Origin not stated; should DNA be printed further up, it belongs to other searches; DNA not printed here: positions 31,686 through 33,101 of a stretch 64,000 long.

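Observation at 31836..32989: Short sigma-54 paralog co-operonic with its own kinase and activator, expressed from a near-leaderless promoter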

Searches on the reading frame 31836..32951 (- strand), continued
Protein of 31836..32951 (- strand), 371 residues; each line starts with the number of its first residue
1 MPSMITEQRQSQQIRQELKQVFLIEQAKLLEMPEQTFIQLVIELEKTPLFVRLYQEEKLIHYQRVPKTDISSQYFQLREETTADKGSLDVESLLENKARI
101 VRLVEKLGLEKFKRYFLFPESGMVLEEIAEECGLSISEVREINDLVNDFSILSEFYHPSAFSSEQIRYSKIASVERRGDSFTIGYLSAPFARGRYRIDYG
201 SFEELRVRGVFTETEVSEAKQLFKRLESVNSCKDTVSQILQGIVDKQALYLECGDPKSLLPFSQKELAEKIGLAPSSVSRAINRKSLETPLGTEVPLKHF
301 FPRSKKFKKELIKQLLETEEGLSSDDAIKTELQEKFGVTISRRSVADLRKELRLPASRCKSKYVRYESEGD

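Call 12: find_encoding_contigs(protein=P0002, flank=10000, max_places=2)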
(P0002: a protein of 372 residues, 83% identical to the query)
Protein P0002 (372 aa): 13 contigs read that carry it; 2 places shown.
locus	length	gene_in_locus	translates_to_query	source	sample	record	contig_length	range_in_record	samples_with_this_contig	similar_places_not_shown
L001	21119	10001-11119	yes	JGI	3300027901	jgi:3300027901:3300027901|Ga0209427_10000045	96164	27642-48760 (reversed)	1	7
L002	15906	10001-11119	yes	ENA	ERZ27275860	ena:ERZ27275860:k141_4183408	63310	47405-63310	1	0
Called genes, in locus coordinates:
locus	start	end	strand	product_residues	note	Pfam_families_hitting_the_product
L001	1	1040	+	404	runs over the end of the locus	PF02515:CoA_transf_3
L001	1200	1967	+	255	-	PF00378:ECH_1, PF16113:ECH_2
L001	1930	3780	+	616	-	PF04055:Radical_SAM, PF13180:PDZ_2 (weak), PF17820:PDZ_6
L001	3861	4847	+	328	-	PF03308:MeaB, PF00009:GTP_EFTU (weak), PF02492:cobW (weak)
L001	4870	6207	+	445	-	PF03972:MmgE_PrpD_N, PF19305:MmgE_PrpD_C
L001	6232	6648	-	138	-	PF02310:B12-binding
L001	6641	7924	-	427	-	PF02515:CoA_transf_3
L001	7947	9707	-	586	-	PF01642:MM_CoA_mutase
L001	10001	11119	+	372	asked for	PF13545:HTH_Crp_2 (faint), PF01381:HTH_3 (faint), PF13412:HTH_24 (faint), PF04552:Sigma54_DBD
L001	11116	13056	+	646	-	PF00037:Fer4 (weak), PF12837:Fer4_6 (weak), PF12838:Fer4_7, PF13237:Fer4_10, PF02906:Fe_hyd_lg_C, PF04060:FeS, PF00512:HisKA, PF02518:HATPase_c, +2 more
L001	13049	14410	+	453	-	PF00072:Response_reg, PF00004:AAA (faint), PF00158:Sigma54_activat, PF14532:Sigma54_activ_2, PF07724:AAA_2 (weak), PF07728:AAA_5, PF25601:AAA_lid_14, PF02954:HTH_8, +2 more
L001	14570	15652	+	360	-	PF00072:Response_reg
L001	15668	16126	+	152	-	PF01257:2Fe-2S_thioredx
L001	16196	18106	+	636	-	PF01512:Complex1_51K, PF10531:SLBB, PF10589:NADH_4Fe-4S, PF12838:Fer4_7, PF13187:Fer4_9 (weak), PF13237:Fer4_10 (weak), PF14697:Fer4_21, PF00037:Fer4 (weak), +3 more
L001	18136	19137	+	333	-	PF00072:Response_reg, PF00111:Fer2, PF13510:Fer2_4, PF12837:Fer4_6 (faint), PF14697:Fer4_21 (weak), PF22117:Fer4_Nqo3 (weak), PF12838:Fer4_7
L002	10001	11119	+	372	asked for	PF13545:HTH_Crp_2 (faint), PF01381:HTH_3 (faint), PF13412:HTH_24 (faint), PF04552:Sigma54_DBD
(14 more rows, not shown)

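Call 13: find_encoding_contigs(protein=P0045, flank=10000, max_places=2)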
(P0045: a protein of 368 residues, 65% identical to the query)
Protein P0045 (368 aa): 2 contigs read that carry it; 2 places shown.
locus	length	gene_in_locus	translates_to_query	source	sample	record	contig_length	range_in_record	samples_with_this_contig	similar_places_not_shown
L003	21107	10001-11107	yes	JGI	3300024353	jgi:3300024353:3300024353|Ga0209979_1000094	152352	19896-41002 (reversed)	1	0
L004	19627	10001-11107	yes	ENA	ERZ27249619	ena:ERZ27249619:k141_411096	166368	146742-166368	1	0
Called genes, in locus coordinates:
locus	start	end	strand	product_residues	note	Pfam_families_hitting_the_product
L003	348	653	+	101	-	PF07690:MFS_1 (weak)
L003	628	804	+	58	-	-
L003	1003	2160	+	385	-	PF04909:Amidohydro_2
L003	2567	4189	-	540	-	PF01590:GAF, PF13185:GAF_2, PF13492:GAF_3, PF07730:HisKA_3, PF02518:HATPase_c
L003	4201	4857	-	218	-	PF00072:Response_reg, PF00196:GerE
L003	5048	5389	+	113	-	-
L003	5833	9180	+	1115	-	PF00890:FAD_binding_2 (weak), PF01266:DAO (weak), PF12831:FAD_oxidored, PF13450:NAD_binding_8 (weak), PF14691:Fer4_20, PF07992:Pyr_redox_2, PF13450:NAD_binding_8, PF14697:Fer4_21, +15 more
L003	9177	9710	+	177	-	PF02572:CobA_CobO_BtuR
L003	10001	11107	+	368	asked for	PF01381:HTH_3 (faint), PF04552:Sigma54_DBD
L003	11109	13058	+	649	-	PF02906:Fe_hyd_lg_C, PF04060:FeS, PF00512:HisKA, PF02518:HATPase_c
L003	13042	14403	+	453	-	PF00072:Response_reg, PF00158:Sigma54_activat, PF01078:Mg_chelatase (faint), PF14532:Sigma54_activ_2, PF07724:AAA_2 (weak), PF07728:AAA_5, PF25601:AAA_lid_14, PF02954:HTH_8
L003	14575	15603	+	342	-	PF00072:Response_reg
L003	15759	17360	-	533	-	PF00239:Resolvase, PF07508:Recombinase, PF13408:Zn_ribbon_recom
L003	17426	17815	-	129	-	-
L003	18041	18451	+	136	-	PF02577:BFN_dom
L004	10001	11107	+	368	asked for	PF01381:HTH_3 (faint), PF04552:Sigma54_DBD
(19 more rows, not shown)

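Call 14: find_encoding_contigs(protein=P0050, flank=10000, max_places=2)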
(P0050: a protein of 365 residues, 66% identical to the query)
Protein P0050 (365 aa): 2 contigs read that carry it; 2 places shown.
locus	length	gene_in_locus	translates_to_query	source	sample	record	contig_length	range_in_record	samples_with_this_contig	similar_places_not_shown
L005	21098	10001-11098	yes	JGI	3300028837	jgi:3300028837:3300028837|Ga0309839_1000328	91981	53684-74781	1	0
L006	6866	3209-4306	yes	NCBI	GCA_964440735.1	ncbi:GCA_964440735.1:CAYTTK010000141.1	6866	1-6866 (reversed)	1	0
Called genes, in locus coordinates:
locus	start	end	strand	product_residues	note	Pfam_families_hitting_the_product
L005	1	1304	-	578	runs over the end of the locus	PF07969:Amidohydro_3, PF01979:Amidohydro_1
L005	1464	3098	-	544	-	PF01590:GAF, PF13185:GAF_2, PF13492:GAF_3, PF07730:HisKA_3, PF02518:HATPase_c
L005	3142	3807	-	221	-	PF00072:Response_reg, PF08281:Sigma70_r4_2 (weak), PF00196:GerE, PF13384:HTH_23 (faint)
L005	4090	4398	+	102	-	PF01037:AsnC_trans_reg (faint)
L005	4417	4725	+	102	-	-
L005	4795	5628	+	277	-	PF01037:AsnC_trans_reg (weak), PF13183:Fer4_8, PF13187:Fer4_9, PF13534:Fer4_17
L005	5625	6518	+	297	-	PF02754:CCG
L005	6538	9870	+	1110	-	PF12831:FAD_oxidored, PF14691:Fer4_20, PF07992:Pyr_redox_2, PF13450:NAD_binding_8, PF13237:Fer4_10, PF14697:Fer4_21, PF12838:Fer4_7, PF13187:Fer4_9, +19 more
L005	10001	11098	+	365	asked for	PF01381:HTH_3 (faint), PF04552:Sigma54_DBD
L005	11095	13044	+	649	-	PF00037:Fer4 (faint), PF12838:Fer4_7 (weak), PF13187:Fer4_9 (weak), PF13237:Fer4_10, PF02906:Fe_hyd_lg_C, PF04060:FeS, PF00512:HisKA, PF02518:HATPase_c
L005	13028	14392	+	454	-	PF00072:Response_reg, PF00158:Sigma54_activat, PF14532:Sigma54_activ_2, PF00004:AAA (weak), PF07724:AAA_2 (weak), PF07728:AAA_5, PF25601:AAA_lid_14, PF02954:HTH_8, +1 more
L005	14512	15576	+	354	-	PF00072:Response_reg, PF07719:TPR_2 (faint)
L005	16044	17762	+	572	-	PF00496:SBP_bac_5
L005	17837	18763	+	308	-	PF00528:BPD_transp_1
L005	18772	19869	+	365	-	PF12911:OppC_N, PF00528:BPD_transp_1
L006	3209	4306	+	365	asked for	PF01381:HTH_3 (faint), PF04552:Sigma54_DBD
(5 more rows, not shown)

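Call 22: predict_structure(alignment_id=A1)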
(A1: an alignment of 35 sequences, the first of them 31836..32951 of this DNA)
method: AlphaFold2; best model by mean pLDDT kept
length: 371 residues; sequences in the alignment: 35
mean_pLDDT: 55.9   pTM: 0.37
mean pLDDT of the five models: 55.9, 53.5, 53.3, 50.9, 49.0
residues with pLDDT >= 90: 0; 70-90: 103; 50-70: 114; < 50: 154
segments of 3 or more residues with pLDDT < 50: 1-10, 12-15, 65-94, 150-191, 239-262, 285-303, 358-371
pLDDT, mean of each block of 10 residues (from residue 1): 42 50 52 62 82 84 46 26 31 53 64 58 70 81 64 32 29 34 37 71 86 89 82 56 41 38 51 53 43 40 56 65 76 61 78 59 32 33
secondary structure, 60 per line:
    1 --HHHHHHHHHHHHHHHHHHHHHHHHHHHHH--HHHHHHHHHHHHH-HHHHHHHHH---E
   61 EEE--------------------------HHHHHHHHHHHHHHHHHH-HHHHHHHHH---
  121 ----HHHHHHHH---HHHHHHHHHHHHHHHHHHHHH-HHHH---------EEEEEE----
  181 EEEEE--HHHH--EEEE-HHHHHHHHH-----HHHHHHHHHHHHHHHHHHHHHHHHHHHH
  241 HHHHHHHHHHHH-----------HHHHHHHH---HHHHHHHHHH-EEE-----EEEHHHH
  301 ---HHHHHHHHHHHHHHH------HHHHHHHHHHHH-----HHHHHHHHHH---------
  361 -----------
elements in order: H3-31 H34-46 H48-56 E60-63 H90-107 H109-117 H125-132 H136-156 H158-161 E171-176 E181-185 H188-191 E194-197 H199-207 H213-252 H264-271 H275-284 E286-288 E294-296 H297-300 H304-318 H325-336 H342-351
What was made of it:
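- Tried and rejected: The first AF2 run used a shallow alignment (35 sequences, over 60% identity) and gave pLDDT 56 (call 22).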

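Call 27: fold_search(model_id=the predicted structure, library=pdb)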
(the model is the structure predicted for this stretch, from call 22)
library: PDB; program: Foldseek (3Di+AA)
matches with E <= 10: 317; with E <= 0.001: 13
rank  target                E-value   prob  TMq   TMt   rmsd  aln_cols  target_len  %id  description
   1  9msg_M                1.2e-06  1.00  0.27  0.23  24.0       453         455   16  De novo SigN RNA polymerase transcription initiation intermediate with bound SigN-RII (released 2025-08-13)
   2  8f1j_M                1.4e-06  1.00  0.29  0.27  19.2       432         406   14  SigN RNA polymerase early-melted intermediate bound to mismatch DNA fragment dhsU36mm2 (-12A) (released 2023-04-05)
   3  9msf_M                1.4e-06  1.00  0.27  0.24  23.8       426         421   16  de novo SigN RNA polymerase transcription initiation intermediate with post-catalytic bEBP state (RPi1 closed ring) (released 2025-08-13)
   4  8f1k_M                2.1e-06  1.00  0.27  0.25  19.2       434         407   16  SigN RNA polymerase early-melted intermediate bound to full duplex DNA fragment dhsU36 (-12T) (released 2023-04-05)
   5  5ui8_M                3.6e-06  1.00  0.24  0.23  20.8       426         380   18  structure of sigmaN-holoenzyme (released 2017-02-22)
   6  9mse_M                5.5e-06  1.00  0.26  0.24  20.2       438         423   16  de novo SigN RNA polymerase transcription initiation intermediate with pre-catalytic bEBP state (RPi1 open ring) (released 2025-08-13)
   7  9q97_M                1.2e-05  1.00  0.25  0.23  21.3       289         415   18  CryoEM structure of bacterial transcription intermediate complex mediated by activator PspF containing nifH promoter D (released 2025-03-26)
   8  5nwt_M                3.7e-05  1.00  0.19  0.17  21.3       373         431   17  Crystal Structure of Escherichia coli RNA polymerase - Sigma54 Holoenzyme complex (released 2017-09-13)
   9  9msh_M                1.5e-04  1.00  0.21  0.21  22.4       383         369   16  de novo SigN RNA polymerase open complex (RPo) (released 2025-08-13)
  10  9msj_M                2.2e-04  0.99  0.22  0.22  22.4       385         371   16  de novo SigN RNA polymerase NTP-bound open complex (RPo+2A) (released 2025-08-13)
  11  5ui5_I                2.6e-04  1.00  0.21  0.24  17.6       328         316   20  Crystal structure of Aquifex aeolicus sigmaN bound to promoter DNA (released 2017-02-22)
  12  8reb_M                4.1e-04  1.00  0.22  0.23  19.8       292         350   18  Cryo-EM structure of bacterial RNA polymerase-sigma54 initial transcribing complex - 6nt complex (released 2024-01-17)
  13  8re4_M                4.3e-04  1.00  0.21  0.21  21.1       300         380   19  Cryo-EM structure of bacterial RNA polymerase-sigma54 initial transcribing complex - 5nt pre-translocated complex (released 2024-01-17)
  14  8red_M                3.0e-03  0.99  0.20  0.21  17.2       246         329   18  Cryo-EM structure of bacterial RNA polymerase-sigma54 initial transcribing complex - 8nt complex (released 2024-01-17)
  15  9dvu_G                1.0e-01  0.14  0.12  0.13  24.5       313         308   14  CryoEM structure of RpaA bound to PkaiBC DNA and Syn7942 RNAP-SigA holoenzyme (released 2025-10-15)
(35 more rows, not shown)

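Call 30: find_related_loci(query=A1, collection=genome_contigs, flank=6000)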
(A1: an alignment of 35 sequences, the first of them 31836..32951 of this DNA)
Query A1 (371 aa) in genome_contigs; peptide patterns used: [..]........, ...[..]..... (x = any residue, [..] = any of these).
158 stretches matched a pattern; 59 encode a relative of the query (tblastn E <= 1e-3); 57 distinct loci.
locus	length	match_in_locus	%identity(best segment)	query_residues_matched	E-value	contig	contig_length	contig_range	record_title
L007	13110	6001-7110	83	1-370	0e+0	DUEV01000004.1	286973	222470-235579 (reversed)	MAG TPA_asm: Dehalococcoidia bacterium isolate W156 Contig4, whole genome shotgun sequence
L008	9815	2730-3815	66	1-362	2e-158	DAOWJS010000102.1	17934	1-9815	MAG TPA_asm: Dehalococcoidales bacterium isolate CSMAG_2075 CSMAG_2075_k141_425424_length_17934_cov_62.4206, whole genom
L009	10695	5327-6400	67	7-364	1e-156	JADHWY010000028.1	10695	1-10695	MAG: Dehalococcoidales bacterium isolate BS750m-G39 BS-750m-C11548, whole genome shotgun sequence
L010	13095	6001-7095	65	1-365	6e-156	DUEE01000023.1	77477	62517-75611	MAG TPA_asm: Dehalococcoidia bacterium isolate A509 Contig23, whole genome shotgun sequence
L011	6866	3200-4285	65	3-364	1e-155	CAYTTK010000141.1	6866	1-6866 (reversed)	MAG TPA_asm: uncultured Pirellulales bacterium isolate SRP068000_co1_555 genome assembly, contig: NODE_23927_length_6866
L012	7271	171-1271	66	1-365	1e-155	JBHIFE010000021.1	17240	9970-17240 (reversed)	MAG: Dehalococcoidales bacterium isolate b1.sp3_bin.55 NODE_725_length_17240_cov_5.456154, whole genome shotgun sequence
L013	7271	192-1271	65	1-360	2e-153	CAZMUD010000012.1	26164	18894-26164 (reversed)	MAG TPA_asm: uncultured Dehalococcoidales bacterium isolate binchicken_co196_370 genome assembly, contig: NODE_2193_leng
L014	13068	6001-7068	63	1-356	2e-152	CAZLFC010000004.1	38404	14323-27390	MAG TPA_asm: uncultured Dehalococcoidales bacterium isolate SRP068000_co1_598 genome assembly, contig: NODE_1030_length_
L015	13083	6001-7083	63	4-364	2e-152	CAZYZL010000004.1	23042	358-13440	MAG TPA_asm: uncultured Dehalococcoidales bacterium isolate SRP098346_co1_430 genome assembly, contig: NODE_1961_length_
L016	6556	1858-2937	63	1-360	3e-151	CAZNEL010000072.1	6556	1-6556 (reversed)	MAG TPA_asm: uncultured Dehalococcoidales bacterium isolate SRP178699_co1_635 genome assembly, contig: NODE_17051_length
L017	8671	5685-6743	65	4-358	2e-149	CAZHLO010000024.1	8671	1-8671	MAG TPA_asm: uncultured Dehalococcoidales bacterium isolate binchicken_co10_152 genome assembly, contig: NODE_6901_lengt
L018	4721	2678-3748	64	1-357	5e-152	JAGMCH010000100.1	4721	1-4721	MAG: Dehalococcoidales bacterium isolate RS_16_7 ZL425.bin.7.fa_100, whole genome shotgun sequence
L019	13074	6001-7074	66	3-360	2e-155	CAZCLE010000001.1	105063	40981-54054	MAG TPA_asm: uncultured Dehalococcoidales bacterium isolate binchicken_co332_61 genome assembly, contig: NODE_5_length_1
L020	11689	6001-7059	63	3-357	2e-146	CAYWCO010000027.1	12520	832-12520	MAG TPA_asm: uncultured Dehalococcoidales bacterium isolate binchicken_co332_5 genome assembly, contig: NODE_1205_length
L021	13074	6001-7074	61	7-366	3e-143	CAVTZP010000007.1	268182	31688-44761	MAG: uncultured delta proteobacterium isolate MFD04408.bin.1.96 genome assembly, contig: contig_37181, whole genome shot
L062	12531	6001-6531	27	200-363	2e-11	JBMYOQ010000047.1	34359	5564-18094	MAG: Opitutales bacterium isolate ME_XS_2307_bin_39 ME_XS_2307_bin_39_49, whole genome shotgun sequence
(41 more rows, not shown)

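Call 32: search_protein_representatives(alignment_id=A1)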
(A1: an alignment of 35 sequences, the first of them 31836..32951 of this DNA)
Query: 35 sequences, 369 profile positions. Proteins with E-value up to 0.001 (for the whole library): 8010; up to 1e-10: 1307; up to 1e-30: 257. The best 150 are listed.
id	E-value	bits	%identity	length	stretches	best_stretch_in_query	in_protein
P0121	1.4e-174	597.0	-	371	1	1-366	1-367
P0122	5.2e-122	424.0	-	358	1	6-357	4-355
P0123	7.5e-118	410.3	-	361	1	1-360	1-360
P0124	5.2e-107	374.7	-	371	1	1-360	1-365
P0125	2.4e-103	362.6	-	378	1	10-364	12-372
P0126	3.4e-103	362.1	-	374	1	1-363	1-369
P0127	3.8e-102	358.7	-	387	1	1-363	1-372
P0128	4.0e-102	358.6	-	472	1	3-359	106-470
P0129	4.1e-101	355.3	-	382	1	4-359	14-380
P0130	1.2e-99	350.4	-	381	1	5-364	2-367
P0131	2.5e-99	349.4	-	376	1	9-360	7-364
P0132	2.5e-98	346.1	-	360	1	1-357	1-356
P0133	8.7e-98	344.3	-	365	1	5-361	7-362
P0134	1.9e-96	339.9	-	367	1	7-361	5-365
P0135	2.3e-96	339.7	-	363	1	3-354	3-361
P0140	1.8e-93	330.1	-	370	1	18-356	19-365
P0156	2.6e-83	296.7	-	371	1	23-362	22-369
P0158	2.2e-82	293.7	-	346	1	9-352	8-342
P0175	1.1e-75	271.6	-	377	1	24-356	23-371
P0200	3.7e-70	253.4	-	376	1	13-360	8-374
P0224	1.1e-64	235.4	-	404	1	23-363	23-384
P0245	8.3e-59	216.1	-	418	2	58-350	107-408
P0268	1.7e-51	192.0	-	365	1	4-356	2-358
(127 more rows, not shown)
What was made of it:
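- The short form is a deep clade with at least 257 clusters at 50% identity (call 32).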

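Call 43: search_solved_structures(query=A4, max_evalue=10, show_alignments=2)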
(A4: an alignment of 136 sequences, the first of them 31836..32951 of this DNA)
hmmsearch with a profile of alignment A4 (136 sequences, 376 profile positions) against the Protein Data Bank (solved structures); distinct sequences matched with E-value up to 10: 35.
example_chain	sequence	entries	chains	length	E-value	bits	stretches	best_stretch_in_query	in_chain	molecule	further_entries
5ui5_I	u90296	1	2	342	4.2e-28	101.4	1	164-367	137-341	RNA polymerase sigma factor RpoN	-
5nwt_M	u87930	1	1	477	1.1e-22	83.5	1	213-368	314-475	RNA polymerase sigma-54 factor,RNA polymerase sigma-54 factor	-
9q91_M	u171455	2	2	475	1.5e-22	83.1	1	213-368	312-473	RNA polymerase sigma-54 factor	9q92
7qv9_M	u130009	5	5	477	1.5e-22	83.1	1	213-368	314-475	RNA polymerase sigma-54 factor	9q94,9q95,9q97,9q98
5ui8_M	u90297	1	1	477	1.5e-22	83.1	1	213-368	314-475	RNA polymerase sigma-54 factor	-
7qwp_M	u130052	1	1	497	1.7e-22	82.9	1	213-368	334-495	RNA polymerase sigma-54 factor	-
7qxi_M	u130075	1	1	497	1.7e-22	82.9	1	213-368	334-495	RNA polymerase sigma-54 factor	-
9q90_M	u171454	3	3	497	1.7e-22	82.9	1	213-368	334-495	RNA polymerase sigma-54 factor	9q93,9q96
9mse_M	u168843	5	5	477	6.1e-22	81.1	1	215-368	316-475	RNA polymerase sigma-54 factor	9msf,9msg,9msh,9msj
8f1i_M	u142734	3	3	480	6.2e-22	81.1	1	215-368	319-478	RNA polymerase sigma-54 factor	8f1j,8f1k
8re4_M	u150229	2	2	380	2.3e-21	79.2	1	213-364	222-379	RNA polymerase sigma-54 factor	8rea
8reb_M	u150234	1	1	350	1.4e-20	76.6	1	220-364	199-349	RNA polymerase sigma-54 factor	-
5nsr_M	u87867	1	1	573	9.8e-20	73.8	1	214-368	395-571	RNA polymerase sigma-54 factor,RNA polymerase sigma-54 factor,RNA polymerase sigma-54 fact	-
5nss_M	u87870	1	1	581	1e-19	73.8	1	214-368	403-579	RNA polymerase sigma-54 factor,RNA polymerase sigma-54 factor,RNA polymerase sigma-54 fact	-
8rec_M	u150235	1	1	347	1.6e-19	73.1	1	226-364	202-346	RNA polymerase sigma-54 factor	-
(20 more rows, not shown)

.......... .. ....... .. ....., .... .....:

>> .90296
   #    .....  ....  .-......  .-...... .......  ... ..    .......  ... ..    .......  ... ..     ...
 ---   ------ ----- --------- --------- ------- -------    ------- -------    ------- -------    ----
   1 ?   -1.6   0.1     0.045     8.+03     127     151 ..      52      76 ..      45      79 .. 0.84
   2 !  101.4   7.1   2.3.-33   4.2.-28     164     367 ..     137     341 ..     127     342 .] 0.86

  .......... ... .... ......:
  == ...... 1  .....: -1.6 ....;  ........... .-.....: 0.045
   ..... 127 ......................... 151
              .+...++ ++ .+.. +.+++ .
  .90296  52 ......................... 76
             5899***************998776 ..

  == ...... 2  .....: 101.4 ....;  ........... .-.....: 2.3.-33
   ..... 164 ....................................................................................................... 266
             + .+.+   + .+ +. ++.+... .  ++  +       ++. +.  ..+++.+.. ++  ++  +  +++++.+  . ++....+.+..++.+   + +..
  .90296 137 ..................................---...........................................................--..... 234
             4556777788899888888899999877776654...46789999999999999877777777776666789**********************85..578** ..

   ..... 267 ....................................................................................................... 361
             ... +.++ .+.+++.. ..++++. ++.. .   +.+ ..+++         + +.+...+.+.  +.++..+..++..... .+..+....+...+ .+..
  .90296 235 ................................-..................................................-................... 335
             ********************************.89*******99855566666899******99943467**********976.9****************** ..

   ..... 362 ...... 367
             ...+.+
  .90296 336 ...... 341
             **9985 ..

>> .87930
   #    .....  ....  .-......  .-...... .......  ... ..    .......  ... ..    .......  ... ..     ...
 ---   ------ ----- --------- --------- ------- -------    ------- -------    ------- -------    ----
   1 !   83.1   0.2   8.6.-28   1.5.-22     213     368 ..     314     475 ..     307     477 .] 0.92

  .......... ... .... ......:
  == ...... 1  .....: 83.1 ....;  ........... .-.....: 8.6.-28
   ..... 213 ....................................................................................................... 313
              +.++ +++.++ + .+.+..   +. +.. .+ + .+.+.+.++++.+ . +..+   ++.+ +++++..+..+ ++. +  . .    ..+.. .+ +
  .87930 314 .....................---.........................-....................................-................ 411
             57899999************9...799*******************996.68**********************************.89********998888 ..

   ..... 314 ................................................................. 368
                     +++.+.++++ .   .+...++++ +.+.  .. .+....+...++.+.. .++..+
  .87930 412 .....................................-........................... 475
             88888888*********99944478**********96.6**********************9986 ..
